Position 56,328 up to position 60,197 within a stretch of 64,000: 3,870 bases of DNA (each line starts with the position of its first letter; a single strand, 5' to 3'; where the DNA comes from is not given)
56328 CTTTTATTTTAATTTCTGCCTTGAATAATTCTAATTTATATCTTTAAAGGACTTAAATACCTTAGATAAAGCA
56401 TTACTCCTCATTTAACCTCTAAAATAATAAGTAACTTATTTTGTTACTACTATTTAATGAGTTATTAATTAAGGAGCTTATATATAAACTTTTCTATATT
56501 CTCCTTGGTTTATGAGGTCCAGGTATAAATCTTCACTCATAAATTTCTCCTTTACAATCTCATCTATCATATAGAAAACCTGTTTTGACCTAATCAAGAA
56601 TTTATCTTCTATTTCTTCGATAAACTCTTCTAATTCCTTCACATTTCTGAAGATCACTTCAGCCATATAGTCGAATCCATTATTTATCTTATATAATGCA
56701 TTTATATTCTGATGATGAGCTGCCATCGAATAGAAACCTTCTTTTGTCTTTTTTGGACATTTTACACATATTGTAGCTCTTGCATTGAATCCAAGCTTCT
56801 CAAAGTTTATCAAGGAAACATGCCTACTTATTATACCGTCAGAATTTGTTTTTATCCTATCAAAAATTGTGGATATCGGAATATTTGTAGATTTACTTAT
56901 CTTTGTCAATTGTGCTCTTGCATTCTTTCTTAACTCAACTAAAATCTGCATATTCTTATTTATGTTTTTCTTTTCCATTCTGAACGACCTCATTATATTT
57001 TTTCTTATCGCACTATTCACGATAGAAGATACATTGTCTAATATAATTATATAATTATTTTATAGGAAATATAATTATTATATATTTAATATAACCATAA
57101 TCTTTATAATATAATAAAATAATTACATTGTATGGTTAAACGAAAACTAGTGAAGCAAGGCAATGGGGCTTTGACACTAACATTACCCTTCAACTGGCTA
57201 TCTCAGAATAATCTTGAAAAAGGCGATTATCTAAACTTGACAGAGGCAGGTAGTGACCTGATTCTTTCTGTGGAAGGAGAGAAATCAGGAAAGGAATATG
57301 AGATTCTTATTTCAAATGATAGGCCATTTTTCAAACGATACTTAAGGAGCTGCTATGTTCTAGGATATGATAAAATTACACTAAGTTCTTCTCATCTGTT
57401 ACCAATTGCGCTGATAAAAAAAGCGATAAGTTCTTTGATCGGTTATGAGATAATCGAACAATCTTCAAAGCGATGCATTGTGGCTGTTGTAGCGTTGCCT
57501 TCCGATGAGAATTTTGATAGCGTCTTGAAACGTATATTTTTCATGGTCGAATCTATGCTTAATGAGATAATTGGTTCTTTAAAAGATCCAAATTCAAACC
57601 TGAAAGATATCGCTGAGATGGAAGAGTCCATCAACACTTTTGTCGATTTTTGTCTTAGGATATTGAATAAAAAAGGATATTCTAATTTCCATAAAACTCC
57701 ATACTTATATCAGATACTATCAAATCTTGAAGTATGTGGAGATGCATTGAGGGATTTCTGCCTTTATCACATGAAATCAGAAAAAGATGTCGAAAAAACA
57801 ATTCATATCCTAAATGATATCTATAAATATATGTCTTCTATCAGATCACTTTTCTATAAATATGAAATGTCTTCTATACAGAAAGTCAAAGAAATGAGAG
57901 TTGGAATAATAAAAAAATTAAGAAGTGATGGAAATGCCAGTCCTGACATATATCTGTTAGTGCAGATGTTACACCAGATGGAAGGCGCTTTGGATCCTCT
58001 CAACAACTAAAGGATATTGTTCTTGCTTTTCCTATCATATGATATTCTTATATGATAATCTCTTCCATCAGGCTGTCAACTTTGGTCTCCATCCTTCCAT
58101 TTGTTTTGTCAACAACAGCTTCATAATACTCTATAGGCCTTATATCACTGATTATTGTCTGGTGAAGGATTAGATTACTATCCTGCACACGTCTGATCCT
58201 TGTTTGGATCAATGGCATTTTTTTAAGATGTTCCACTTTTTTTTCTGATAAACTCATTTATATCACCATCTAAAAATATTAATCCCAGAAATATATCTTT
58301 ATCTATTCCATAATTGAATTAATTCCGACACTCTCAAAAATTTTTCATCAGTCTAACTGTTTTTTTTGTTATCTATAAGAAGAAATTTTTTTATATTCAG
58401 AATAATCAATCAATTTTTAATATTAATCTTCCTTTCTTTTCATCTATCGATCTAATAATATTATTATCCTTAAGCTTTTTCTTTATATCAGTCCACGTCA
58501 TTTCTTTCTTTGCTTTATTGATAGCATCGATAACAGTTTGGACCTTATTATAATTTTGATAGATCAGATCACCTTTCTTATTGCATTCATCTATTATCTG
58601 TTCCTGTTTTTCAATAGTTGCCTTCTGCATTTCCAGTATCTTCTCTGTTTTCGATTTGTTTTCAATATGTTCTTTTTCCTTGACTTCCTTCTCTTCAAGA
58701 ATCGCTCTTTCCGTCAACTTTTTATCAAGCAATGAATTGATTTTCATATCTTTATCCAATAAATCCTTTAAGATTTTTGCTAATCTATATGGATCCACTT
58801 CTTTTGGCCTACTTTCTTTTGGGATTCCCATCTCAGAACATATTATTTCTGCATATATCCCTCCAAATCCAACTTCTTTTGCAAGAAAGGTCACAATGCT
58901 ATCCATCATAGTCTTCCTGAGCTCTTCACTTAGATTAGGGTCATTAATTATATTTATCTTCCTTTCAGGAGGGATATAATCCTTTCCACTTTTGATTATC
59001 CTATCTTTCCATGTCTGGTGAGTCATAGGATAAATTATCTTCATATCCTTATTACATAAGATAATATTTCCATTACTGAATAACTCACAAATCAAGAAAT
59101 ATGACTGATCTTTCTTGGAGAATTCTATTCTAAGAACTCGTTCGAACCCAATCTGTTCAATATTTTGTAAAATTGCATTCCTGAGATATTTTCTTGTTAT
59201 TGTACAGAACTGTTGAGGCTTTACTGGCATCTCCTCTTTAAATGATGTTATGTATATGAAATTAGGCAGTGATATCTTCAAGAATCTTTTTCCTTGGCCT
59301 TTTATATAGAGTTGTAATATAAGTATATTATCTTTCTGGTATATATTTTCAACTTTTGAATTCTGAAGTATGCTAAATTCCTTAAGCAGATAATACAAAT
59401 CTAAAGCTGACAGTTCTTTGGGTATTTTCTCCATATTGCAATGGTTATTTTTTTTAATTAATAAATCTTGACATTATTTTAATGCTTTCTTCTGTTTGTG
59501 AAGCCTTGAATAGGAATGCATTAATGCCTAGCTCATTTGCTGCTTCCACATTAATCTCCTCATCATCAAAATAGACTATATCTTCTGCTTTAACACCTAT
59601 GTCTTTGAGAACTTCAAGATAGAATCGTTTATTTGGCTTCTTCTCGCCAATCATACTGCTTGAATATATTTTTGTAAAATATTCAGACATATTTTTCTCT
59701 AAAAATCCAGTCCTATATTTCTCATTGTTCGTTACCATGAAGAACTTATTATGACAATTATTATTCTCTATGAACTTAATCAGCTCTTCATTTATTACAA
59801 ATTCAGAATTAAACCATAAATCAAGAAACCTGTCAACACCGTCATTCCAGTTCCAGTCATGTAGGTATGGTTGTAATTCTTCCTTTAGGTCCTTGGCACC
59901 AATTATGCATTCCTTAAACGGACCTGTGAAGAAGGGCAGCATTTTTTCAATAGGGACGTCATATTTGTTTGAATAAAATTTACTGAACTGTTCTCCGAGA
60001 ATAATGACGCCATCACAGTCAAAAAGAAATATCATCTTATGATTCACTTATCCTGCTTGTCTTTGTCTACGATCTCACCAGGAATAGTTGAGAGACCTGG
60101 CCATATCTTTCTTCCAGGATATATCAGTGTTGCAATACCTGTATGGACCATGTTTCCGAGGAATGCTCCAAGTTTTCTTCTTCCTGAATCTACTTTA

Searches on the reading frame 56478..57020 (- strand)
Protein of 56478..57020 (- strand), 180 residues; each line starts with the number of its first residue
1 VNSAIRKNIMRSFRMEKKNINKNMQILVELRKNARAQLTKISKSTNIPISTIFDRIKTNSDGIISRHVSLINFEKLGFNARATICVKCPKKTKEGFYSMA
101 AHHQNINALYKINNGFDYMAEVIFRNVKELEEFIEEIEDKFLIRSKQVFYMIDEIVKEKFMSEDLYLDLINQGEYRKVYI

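Call 3: search_protein_families(library=pfam, proteins=[window:56478-57020:-])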
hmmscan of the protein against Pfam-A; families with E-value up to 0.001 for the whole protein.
window:56478-57020:- (180 aa): 2 families
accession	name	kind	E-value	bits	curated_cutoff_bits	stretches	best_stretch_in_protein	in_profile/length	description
PF01037.27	AsnC_trans_reg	-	1.4e-06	28.6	25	1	87-137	4-56/73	Lrp/AsnC ligand binding domain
PF13412.12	HTH_24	-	0.00081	19.4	21.9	1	24-57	6-39/48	Winged helix-turn-helix DNA-binding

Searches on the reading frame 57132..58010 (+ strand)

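Call 3: search_protein_families(library=pfam, proteins=[window:57132-58010:+])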
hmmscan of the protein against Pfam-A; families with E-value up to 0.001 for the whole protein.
window:57132-58010:+ (292 aa): 1 family
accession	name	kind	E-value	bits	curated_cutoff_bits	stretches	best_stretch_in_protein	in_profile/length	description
PF01895.24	PhoU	-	0.00054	20.7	23.5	0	133-209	2-85/89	PhoU domain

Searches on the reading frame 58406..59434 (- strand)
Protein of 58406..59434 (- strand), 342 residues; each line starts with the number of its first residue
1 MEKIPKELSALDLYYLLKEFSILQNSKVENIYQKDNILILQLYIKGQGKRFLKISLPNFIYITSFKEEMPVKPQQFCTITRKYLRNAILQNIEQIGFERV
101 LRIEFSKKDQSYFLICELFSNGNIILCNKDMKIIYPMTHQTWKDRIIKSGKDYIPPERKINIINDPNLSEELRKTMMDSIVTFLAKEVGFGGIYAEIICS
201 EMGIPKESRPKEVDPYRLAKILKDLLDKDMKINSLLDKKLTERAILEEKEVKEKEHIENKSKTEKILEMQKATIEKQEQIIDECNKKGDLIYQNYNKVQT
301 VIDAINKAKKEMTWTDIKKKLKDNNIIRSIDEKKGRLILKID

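Call 3: search_protein_families(library=pfam, proteins=[window:58406-59434:-])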
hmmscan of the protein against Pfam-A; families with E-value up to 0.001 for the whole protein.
window:58406-59434:- (342 aa): 1 family
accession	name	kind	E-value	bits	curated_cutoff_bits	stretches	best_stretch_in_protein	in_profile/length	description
PF05833.16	NFACT_N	-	7.4e-36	124.3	31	1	12-225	4-236/456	NFACT N-terminal and middle domains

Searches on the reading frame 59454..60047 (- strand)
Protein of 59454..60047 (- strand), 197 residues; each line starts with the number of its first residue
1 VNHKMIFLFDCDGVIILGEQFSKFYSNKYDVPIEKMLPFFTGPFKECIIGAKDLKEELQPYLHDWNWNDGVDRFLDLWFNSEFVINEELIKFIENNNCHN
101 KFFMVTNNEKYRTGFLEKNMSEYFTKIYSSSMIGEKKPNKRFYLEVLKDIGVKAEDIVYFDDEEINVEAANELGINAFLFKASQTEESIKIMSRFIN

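Call 44: search_protein_families(library=pfam, proteins=[window:59454-60047:-])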
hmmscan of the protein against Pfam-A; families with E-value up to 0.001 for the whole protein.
window:59454-60047:- (197 aa): 3 families
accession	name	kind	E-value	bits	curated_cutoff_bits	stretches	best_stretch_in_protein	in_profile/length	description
PF13419.12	HAD_2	-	2.9e-12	47.5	23.8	1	83-178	78-176/178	Haloacid dehalogenase-like hydrolase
PF00702.32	Hydrolase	-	1.1e-10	42.7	26.4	1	6-174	3-191/191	haloacid dehalogenase-like hydrolase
PF12689.13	Acid_PPase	-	5.1e-05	23.6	27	1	118-183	93-153/169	Acid Phosphatase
